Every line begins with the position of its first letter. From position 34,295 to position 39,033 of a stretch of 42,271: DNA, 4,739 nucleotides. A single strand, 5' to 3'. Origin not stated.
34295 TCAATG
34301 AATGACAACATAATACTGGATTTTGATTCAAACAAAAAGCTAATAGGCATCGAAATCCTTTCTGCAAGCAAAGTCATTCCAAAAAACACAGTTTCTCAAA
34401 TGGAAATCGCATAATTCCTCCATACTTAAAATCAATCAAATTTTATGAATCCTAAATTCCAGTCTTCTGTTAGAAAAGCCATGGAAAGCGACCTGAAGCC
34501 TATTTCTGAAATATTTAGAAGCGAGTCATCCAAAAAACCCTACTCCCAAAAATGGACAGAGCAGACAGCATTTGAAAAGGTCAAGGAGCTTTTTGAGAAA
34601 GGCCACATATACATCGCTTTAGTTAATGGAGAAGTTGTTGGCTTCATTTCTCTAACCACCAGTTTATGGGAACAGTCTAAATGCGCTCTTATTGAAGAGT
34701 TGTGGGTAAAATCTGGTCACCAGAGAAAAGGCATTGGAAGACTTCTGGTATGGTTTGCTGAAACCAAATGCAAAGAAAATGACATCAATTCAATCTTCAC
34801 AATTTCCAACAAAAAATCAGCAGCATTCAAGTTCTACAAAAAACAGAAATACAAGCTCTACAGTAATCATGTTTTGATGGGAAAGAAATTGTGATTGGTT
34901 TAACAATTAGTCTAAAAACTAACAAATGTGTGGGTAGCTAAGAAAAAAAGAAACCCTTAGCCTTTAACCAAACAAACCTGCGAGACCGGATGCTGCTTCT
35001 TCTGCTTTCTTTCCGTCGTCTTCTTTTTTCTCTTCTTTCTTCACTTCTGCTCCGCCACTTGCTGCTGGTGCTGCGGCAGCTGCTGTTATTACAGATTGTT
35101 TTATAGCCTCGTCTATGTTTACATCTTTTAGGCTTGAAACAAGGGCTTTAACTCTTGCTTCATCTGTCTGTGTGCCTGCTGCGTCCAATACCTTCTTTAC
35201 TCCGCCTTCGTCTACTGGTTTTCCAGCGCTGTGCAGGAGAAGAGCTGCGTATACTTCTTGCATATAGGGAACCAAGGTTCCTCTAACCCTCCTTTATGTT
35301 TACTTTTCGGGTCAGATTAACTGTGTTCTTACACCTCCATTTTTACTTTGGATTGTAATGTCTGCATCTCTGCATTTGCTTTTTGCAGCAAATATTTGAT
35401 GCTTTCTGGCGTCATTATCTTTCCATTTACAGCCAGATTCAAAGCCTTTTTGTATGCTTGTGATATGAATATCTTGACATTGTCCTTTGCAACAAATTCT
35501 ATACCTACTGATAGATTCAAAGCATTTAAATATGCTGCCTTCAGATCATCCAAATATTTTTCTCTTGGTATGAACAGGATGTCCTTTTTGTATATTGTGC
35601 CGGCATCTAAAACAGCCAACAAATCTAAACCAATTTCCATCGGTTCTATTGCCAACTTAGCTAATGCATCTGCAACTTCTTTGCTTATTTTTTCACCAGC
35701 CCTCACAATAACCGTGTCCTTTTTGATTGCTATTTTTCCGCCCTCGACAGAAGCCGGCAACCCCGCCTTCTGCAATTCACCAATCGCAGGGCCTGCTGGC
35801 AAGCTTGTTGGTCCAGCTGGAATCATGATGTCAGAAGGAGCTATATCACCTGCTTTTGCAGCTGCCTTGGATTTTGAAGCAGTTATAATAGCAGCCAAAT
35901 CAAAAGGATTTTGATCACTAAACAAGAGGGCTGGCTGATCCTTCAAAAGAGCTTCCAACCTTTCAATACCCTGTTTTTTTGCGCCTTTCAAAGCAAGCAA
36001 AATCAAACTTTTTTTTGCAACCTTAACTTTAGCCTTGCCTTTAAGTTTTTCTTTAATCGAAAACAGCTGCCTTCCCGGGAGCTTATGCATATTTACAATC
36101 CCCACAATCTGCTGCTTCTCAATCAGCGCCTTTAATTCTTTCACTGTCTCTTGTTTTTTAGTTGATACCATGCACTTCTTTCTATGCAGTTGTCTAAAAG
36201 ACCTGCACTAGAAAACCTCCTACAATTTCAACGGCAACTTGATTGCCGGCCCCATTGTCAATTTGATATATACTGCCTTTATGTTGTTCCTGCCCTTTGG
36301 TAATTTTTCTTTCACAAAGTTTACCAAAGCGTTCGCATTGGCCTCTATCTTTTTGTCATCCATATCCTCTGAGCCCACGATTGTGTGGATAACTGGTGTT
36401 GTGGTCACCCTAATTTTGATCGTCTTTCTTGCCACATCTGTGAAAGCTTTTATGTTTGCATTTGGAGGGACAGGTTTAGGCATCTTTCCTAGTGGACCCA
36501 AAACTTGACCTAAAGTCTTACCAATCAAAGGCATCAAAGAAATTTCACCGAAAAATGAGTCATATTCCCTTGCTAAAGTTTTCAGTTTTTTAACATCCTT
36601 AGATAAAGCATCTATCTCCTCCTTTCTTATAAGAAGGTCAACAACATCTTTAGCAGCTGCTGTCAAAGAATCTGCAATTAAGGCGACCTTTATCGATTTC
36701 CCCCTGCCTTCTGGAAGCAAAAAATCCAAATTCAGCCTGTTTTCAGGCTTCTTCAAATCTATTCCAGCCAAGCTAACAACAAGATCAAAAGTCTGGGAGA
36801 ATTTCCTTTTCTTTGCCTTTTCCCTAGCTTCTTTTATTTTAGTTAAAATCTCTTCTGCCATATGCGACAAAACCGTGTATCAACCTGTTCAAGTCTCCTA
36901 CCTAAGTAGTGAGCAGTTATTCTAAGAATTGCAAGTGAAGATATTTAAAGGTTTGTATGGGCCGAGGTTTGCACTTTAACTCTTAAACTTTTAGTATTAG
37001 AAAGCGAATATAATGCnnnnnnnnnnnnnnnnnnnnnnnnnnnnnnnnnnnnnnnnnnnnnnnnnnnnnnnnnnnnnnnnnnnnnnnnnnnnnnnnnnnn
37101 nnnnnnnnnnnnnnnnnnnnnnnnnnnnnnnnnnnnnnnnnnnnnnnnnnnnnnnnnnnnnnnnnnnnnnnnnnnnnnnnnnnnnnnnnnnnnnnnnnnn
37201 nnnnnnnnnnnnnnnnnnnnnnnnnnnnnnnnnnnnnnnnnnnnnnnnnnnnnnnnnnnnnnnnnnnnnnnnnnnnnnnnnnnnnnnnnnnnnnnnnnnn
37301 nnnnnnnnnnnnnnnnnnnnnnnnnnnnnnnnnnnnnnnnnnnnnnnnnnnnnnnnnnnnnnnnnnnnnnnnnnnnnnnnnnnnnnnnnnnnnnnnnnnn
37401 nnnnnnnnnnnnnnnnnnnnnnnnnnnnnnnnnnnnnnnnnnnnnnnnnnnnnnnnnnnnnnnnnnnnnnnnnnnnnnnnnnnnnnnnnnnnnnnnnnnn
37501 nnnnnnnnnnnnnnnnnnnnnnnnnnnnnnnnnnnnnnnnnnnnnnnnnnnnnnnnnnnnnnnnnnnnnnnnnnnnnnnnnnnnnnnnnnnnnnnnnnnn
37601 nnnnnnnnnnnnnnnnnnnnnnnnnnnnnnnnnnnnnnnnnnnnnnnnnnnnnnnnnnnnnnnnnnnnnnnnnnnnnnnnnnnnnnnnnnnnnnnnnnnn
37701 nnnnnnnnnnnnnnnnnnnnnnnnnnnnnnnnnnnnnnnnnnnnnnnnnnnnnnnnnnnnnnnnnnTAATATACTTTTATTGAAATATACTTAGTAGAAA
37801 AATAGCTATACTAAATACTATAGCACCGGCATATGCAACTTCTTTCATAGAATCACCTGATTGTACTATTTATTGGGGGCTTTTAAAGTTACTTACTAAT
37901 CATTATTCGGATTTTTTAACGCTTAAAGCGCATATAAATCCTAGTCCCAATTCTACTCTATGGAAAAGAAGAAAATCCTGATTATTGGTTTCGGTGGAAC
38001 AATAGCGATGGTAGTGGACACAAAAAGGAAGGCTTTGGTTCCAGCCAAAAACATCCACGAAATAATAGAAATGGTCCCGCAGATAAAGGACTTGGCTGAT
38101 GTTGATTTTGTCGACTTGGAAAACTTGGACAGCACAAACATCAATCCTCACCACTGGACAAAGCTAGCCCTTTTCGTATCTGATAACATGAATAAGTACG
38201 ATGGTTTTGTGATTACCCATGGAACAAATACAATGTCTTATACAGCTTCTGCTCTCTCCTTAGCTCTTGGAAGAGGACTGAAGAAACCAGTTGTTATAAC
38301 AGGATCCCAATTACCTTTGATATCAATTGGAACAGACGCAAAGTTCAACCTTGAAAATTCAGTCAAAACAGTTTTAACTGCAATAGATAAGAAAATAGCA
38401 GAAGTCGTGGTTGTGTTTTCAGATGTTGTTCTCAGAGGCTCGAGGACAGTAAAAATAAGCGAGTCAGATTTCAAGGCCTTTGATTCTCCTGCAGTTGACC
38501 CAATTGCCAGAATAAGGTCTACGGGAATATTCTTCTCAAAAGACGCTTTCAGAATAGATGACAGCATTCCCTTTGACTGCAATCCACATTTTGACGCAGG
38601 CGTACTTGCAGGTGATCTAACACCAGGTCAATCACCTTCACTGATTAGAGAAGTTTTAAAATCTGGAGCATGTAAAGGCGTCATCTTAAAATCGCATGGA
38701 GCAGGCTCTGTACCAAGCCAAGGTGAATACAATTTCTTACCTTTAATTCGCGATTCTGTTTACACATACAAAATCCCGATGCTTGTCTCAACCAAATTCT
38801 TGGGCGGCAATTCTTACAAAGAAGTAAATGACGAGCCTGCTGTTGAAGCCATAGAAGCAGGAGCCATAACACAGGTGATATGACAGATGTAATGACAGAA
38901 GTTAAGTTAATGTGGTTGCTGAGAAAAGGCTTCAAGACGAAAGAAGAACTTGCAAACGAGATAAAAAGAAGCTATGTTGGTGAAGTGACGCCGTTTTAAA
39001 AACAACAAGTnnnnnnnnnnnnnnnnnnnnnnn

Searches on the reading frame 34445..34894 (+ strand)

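Call 84: search_protein_families(library=pfam, proteins=[window:34445-34894:+], max_evalue=0.001)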
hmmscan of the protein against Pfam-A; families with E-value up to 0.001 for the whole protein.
window:34445-34894:+ (149 aa): 4 families
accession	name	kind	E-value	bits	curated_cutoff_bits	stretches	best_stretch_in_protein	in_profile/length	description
PF00583.31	Acetyltransf_1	-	1.7e-16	60.9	20.7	1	32-134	11-114/116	Acetyltransferase (GNAT) family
PF13508.13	Acetyltransf_7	-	1.9e-12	47.8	27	1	52-137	2-83/84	Acetyltransferase (GNAT) domain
PF13673.13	Acetyltransf_10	-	1.4e-11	44.9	23.6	1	35-136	11-107/128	Acetyltransferase (GNAT) domain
PF16092.11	CFAP61_N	-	0.00091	19.4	27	0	8-73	180-243/264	Cilia- and flagella-associated protein 61, N-terminal domain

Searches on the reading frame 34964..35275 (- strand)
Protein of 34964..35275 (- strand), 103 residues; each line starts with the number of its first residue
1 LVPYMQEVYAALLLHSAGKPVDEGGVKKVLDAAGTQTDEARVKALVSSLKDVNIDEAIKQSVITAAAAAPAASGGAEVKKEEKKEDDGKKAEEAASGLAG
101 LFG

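Call 85: search_protein_families(library=pfam, proteins=[window:34964-35275:-], max_evalue=0.001)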
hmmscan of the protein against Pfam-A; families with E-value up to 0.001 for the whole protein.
window:34964-35275:- (103 aa): 1 family
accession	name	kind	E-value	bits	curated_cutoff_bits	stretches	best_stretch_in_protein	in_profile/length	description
PF00428.24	Ribosomal_60s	-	3.3e-12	47.2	28.1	1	22-102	3-88/88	60s Acidic ribosomal protein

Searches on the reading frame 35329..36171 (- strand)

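Call 84: search_protein_families(library=pfam, proteins=[window:35329-36171:-], max_evalue=0.001)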
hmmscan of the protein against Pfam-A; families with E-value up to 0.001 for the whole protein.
window:35329-36171:- (280 aa): 2 families
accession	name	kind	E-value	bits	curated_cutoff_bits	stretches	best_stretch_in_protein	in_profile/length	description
PF17777.6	RL10P_insert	-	1.4e-18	67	29.1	1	105-175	1-71/71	Insertion domain in 60S ribosomal protein L10P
PF00466.25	Ribosomal_L10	-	1.7e-18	67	22.8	1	2-98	2-97/100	Ribosomal protein L10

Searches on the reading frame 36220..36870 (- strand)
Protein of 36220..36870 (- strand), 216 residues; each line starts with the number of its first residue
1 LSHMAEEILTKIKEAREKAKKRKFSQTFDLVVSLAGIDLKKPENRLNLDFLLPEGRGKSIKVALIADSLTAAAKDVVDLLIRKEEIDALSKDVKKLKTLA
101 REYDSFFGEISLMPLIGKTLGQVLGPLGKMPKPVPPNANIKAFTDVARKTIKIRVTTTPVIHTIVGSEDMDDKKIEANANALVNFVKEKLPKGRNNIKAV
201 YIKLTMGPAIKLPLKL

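Call 85: search_protein_families(library=pfam, proteins=[window:36220-36870:-], max_evalue=0.001)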
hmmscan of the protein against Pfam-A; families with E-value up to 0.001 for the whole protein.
window:36220-36870:- (216 aa): 1 family
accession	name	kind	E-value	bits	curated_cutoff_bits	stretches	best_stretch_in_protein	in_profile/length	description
PF00687.26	Ribosomal_L1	-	1.8e-42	145.6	32.2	1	18-208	3-198/198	Ribosomal protein L1p/L10e family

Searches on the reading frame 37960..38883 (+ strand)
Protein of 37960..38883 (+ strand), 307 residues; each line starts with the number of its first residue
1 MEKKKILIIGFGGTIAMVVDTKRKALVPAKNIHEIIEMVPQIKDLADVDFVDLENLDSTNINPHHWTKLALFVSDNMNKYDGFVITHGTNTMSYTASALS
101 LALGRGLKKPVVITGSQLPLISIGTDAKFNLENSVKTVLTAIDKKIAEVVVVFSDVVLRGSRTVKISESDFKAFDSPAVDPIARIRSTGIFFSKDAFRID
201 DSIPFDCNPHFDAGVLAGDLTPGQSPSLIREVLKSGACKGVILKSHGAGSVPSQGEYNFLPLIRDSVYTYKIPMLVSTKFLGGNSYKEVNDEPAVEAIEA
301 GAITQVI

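Call 85: search_protein_families(library=pfam, proteins=[window:37960-38883:+], max_evalue=0.001)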
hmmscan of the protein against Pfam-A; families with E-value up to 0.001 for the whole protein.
window:37960-38883:+ (307 aa): 2 families
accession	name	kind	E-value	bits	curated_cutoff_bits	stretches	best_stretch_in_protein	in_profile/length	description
PF00710.25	Asparaginase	-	4.6e-56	189.8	22.5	1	5-195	1-190/193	Asparaginase, N-terminal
PF17763.6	Asparaginase_C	-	5.8e-07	29.9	34.6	1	220-302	7-87/114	Glutaminase/Asparaginase C-terminal domain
